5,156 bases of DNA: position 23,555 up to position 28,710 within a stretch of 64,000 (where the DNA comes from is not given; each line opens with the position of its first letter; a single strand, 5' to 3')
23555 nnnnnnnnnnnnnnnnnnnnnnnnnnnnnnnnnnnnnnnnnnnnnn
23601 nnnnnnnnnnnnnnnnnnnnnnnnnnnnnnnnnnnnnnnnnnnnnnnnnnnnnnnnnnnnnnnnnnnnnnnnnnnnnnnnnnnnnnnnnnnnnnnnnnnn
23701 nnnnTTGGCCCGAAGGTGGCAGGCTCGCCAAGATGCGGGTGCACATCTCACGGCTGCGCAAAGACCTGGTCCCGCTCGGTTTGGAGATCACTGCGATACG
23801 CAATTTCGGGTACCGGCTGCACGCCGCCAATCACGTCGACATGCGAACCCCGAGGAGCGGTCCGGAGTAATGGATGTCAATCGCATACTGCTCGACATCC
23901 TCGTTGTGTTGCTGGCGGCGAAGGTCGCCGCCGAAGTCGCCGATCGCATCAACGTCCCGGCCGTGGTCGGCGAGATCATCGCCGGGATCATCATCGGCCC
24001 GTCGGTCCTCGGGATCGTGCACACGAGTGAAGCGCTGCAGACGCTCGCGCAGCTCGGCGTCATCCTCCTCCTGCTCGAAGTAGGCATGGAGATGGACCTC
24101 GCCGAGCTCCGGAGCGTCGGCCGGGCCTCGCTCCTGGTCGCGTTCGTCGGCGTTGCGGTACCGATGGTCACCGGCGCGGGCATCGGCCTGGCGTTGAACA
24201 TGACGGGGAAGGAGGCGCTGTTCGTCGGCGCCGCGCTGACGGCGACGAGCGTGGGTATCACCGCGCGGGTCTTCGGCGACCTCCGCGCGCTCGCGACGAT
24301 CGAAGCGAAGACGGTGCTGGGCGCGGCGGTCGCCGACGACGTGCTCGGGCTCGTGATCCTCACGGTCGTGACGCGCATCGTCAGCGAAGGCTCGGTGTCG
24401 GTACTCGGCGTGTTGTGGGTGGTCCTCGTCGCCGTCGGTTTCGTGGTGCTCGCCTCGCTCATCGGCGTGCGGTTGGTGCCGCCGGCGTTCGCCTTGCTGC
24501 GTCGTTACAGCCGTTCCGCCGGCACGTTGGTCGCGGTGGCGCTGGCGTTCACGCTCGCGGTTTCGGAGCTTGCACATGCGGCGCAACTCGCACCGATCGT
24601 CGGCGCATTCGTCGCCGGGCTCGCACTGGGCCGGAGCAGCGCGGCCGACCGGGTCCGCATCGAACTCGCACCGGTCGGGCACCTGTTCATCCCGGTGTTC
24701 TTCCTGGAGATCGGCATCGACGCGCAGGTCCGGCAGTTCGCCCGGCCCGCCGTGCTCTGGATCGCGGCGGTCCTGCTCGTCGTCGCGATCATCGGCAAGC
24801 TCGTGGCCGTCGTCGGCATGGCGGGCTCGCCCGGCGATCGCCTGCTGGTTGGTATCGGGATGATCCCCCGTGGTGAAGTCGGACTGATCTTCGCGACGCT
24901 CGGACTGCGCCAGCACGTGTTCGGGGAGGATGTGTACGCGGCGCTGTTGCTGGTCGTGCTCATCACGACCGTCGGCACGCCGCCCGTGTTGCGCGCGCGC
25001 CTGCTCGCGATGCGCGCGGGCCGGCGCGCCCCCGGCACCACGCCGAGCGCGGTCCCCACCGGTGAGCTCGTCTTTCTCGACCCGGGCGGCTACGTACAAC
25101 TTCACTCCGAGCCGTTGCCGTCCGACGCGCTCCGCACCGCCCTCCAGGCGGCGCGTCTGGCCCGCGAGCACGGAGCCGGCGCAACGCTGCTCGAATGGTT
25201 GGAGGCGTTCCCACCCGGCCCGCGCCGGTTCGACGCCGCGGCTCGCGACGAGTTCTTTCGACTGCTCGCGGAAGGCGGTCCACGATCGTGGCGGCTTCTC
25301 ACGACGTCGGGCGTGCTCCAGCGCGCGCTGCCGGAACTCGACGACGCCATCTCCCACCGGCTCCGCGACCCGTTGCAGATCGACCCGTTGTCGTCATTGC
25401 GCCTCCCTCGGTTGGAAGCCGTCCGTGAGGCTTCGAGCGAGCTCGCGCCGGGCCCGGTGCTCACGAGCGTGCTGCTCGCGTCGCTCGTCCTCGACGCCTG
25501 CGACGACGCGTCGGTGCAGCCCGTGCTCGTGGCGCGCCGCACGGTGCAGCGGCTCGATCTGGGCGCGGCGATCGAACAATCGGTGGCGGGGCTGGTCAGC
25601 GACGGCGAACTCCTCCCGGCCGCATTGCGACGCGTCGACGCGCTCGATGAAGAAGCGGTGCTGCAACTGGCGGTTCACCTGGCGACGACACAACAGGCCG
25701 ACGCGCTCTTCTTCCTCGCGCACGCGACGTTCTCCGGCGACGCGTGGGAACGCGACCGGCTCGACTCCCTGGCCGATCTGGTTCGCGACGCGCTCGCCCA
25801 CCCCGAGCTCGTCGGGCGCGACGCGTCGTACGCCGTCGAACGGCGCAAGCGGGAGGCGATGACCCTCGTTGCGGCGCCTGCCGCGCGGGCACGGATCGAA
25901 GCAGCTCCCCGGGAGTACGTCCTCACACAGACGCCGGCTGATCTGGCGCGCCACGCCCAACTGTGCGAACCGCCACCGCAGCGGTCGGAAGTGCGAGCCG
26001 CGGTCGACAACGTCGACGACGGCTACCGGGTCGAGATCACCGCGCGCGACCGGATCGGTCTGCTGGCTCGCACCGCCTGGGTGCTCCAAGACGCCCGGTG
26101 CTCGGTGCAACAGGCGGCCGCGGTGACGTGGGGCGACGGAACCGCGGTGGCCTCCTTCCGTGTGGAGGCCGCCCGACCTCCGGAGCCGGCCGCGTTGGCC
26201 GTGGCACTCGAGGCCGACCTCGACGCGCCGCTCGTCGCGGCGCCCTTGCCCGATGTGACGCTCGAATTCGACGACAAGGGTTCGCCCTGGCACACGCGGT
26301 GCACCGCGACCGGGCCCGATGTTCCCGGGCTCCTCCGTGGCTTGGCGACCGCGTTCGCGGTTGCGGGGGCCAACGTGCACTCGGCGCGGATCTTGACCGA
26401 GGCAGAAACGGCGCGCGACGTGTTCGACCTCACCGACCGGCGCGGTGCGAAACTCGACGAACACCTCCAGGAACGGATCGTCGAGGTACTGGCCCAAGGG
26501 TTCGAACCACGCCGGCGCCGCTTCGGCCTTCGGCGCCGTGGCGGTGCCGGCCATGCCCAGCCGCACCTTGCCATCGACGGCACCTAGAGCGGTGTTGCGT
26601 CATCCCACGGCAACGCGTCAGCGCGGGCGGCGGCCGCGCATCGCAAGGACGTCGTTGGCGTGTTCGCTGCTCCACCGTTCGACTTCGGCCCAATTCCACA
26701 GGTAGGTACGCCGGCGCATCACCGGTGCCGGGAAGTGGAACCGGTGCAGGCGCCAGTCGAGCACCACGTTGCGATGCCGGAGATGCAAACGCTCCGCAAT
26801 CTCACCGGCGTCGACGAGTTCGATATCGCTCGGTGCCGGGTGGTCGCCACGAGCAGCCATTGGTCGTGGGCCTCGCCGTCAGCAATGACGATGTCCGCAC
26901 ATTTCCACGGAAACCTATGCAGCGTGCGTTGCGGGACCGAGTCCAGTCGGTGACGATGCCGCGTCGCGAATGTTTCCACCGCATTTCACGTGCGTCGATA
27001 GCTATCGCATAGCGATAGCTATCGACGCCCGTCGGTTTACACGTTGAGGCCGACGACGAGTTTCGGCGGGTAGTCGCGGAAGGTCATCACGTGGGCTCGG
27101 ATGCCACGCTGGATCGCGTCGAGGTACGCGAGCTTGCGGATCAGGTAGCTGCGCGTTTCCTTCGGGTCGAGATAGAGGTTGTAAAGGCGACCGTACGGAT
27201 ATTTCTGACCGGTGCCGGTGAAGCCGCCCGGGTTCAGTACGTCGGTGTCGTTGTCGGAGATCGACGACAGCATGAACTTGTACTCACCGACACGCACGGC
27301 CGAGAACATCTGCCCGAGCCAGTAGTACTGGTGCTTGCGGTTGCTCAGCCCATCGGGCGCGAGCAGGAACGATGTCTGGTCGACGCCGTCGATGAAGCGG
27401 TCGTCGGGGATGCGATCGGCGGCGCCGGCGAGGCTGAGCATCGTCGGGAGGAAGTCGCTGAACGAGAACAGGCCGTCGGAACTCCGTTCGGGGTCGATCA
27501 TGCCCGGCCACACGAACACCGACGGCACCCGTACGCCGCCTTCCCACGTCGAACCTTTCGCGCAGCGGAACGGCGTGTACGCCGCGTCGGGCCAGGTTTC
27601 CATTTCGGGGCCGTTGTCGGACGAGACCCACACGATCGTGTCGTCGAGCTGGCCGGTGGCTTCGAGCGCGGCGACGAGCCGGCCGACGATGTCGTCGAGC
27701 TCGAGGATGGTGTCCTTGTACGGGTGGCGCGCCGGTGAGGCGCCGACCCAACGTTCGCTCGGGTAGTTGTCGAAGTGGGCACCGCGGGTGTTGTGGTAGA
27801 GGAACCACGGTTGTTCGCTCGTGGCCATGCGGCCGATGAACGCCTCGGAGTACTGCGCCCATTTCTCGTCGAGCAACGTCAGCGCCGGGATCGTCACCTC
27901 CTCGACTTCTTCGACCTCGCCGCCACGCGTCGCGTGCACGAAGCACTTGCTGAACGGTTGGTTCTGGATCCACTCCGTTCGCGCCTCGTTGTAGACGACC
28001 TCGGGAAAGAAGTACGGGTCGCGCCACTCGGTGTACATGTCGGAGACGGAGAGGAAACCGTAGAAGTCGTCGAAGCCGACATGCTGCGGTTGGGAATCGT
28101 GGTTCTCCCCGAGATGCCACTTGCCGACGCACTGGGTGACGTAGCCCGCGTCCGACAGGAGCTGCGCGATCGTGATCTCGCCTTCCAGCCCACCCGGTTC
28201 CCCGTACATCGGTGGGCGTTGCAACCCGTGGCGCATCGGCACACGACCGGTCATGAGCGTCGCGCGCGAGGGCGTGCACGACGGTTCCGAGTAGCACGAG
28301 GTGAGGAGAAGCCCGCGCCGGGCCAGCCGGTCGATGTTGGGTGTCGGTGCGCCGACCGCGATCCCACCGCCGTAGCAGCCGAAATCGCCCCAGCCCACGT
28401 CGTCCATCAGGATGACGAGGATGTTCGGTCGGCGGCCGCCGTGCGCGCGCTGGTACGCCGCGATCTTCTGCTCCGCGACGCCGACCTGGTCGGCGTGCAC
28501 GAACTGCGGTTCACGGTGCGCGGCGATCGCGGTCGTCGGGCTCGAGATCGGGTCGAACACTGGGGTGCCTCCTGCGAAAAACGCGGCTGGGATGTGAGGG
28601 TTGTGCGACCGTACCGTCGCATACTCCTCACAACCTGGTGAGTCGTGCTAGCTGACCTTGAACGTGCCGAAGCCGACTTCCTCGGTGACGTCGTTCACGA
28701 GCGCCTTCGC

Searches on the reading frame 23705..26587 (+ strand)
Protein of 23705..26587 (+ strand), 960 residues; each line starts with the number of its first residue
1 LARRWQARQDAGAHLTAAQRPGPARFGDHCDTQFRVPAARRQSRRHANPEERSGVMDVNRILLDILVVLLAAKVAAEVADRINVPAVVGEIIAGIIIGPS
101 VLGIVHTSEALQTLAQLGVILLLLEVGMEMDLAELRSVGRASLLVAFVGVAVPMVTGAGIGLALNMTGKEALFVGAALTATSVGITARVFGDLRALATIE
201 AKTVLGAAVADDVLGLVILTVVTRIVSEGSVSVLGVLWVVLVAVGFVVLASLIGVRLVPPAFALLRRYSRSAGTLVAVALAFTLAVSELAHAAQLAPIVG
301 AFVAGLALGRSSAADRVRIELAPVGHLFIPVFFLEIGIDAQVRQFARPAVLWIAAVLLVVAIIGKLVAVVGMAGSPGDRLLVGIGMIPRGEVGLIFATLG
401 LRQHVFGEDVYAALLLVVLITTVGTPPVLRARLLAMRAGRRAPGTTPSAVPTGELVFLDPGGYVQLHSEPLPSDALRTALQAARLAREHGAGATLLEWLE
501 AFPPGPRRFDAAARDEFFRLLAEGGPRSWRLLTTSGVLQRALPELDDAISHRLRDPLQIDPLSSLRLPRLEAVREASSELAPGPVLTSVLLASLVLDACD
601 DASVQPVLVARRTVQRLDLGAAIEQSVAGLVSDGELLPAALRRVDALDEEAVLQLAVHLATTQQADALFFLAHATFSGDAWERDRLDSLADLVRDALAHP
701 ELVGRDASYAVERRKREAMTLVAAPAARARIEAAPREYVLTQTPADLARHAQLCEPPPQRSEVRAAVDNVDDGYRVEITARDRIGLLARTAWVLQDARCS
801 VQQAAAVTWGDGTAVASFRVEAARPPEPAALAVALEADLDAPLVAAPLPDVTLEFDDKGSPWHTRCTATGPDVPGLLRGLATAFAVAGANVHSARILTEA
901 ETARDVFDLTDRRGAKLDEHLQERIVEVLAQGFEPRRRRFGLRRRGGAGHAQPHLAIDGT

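Call 3: search_protein_families(library=pfam, proteins=[window:23705-26587:+])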
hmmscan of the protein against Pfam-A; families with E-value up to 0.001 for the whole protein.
window:23705-26587:+ (960 aa): 3 families
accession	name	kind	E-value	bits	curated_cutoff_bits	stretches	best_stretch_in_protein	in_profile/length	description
PF00999.27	Na_H_Exchanger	-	3.2e-64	217.6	26.2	1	72-429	5-373/375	Sodium/hydrogen exchanger, transmembrane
PF01842.31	ACT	-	5.8e-09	36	27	1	870-925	7-61/66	ACT domain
PF13291.12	ACT_4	-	5.7e-05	24.2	27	0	775-821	8-55/80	ACT domain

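Call 66: search_protein_families(library=pfam, proteins=[window:23870-26584:+])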
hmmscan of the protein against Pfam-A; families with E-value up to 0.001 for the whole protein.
window:23870-26584:+ (905 aa): 3 families
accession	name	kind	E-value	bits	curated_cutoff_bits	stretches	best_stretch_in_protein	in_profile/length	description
PF00999.27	Na_H_Exchanger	-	2.8e-64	217.8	26.2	1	17-374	5-373/375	Sodium/hydrogen exchanger, transmembrane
PF01842.31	ACT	-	4.8e-09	36.3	27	1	815-870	7-61/66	ACT domain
PF13291.12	ACT_4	-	5.2e-05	24.3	27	0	720-766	8-55/80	ACT domain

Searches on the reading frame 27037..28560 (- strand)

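Call 3: search_protein_families(library=pfam, proteins=[window:27037-28560:-])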
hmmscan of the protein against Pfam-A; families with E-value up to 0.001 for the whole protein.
window:27037-28560:- (507 aa): 2 families
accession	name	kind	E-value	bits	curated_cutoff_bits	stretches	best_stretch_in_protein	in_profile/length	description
PF00884.28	Sulfatase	-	1.9e-60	205.1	25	1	45-380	1-301/301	Sulfatase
PF01663.27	Phosphodiest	-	9.2e-07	29.2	23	0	72-113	19-62/342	Type I phosphodiesterase / nucleotide pyrophosphatase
